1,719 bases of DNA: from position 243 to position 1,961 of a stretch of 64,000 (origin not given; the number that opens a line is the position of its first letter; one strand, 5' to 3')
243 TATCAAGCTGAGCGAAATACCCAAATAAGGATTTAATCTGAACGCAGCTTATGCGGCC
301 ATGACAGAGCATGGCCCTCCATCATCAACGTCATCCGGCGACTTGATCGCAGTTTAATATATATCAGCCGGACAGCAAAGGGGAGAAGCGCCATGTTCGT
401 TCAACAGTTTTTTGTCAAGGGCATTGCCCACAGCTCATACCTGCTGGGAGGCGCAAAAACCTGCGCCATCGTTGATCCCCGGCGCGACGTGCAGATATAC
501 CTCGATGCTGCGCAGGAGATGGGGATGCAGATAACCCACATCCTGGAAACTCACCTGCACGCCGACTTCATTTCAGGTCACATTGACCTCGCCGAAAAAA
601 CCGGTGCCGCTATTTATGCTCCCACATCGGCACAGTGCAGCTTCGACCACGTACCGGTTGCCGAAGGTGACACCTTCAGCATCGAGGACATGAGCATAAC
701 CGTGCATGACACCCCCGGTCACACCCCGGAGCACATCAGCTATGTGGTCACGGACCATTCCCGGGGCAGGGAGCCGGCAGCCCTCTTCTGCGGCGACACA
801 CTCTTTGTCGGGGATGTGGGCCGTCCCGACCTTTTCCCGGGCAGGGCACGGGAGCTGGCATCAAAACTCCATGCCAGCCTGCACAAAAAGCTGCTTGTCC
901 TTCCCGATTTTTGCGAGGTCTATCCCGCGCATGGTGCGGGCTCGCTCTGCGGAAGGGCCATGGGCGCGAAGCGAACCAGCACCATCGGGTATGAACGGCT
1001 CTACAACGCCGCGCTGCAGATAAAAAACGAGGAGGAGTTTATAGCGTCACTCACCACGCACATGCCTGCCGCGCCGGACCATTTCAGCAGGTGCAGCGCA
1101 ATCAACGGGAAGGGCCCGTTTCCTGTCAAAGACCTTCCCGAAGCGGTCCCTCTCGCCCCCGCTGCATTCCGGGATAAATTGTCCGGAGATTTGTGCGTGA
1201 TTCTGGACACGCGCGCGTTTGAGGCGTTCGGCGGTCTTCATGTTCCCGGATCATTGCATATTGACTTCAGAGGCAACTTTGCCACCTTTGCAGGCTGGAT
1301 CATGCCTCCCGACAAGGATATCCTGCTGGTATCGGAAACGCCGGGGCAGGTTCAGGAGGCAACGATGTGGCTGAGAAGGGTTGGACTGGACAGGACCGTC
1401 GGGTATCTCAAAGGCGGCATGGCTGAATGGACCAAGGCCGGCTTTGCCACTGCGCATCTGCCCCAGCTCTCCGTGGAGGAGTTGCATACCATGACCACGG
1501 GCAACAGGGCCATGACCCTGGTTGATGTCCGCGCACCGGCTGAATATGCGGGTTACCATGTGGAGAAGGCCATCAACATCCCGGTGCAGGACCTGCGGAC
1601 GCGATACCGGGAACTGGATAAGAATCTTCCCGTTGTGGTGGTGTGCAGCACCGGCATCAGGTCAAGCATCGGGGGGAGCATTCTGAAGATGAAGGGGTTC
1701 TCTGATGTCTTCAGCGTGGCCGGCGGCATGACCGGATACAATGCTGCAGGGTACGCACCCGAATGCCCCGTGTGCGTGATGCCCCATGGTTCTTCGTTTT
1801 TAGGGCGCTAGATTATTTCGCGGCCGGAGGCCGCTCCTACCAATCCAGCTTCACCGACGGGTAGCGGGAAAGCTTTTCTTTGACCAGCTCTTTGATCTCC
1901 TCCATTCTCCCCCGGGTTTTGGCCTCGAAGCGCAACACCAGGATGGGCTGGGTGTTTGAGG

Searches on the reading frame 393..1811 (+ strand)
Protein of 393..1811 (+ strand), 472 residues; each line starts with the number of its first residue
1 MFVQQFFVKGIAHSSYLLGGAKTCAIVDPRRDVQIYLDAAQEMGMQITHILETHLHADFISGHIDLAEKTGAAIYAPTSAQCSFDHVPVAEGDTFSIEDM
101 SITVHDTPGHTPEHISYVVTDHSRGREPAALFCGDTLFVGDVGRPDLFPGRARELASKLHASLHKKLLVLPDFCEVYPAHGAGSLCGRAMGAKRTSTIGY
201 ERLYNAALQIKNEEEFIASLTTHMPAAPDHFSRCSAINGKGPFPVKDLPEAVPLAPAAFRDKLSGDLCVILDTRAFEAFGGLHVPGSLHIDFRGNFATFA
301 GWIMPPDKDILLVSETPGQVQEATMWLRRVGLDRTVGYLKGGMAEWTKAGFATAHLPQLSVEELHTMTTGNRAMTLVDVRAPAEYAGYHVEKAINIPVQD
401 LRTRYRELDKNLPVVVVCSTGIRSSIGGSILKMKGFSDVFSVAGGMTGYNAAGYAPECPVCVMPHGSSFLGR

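Call 35: search_protein_families(library=pfam, proteins=[window:393-1811:+], max_evalue=0.00001)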
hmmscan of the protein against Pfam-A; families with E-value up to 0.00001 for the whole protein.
window:393-1811:+ (472 aa): 2 families
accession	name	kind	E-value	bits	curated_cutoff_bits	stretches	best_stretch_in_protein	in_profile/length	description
PF00581.25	Rhodanese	-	4.5e-30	104.5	22.2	2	361-451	2-101/102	Rhodanese-like domain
PF00753.33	Lactamase_B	-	1.2e-13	52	22.7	1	12-166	5-180/196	Metallo-beta-lactamase superfamily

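Call 57: find_encoding_contigs(protein=window:393-1811:+, flank=10000, max_places=3)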
Protein window:393-1811:+ (472 aa): no gene with exactly this product is on record in the collection.
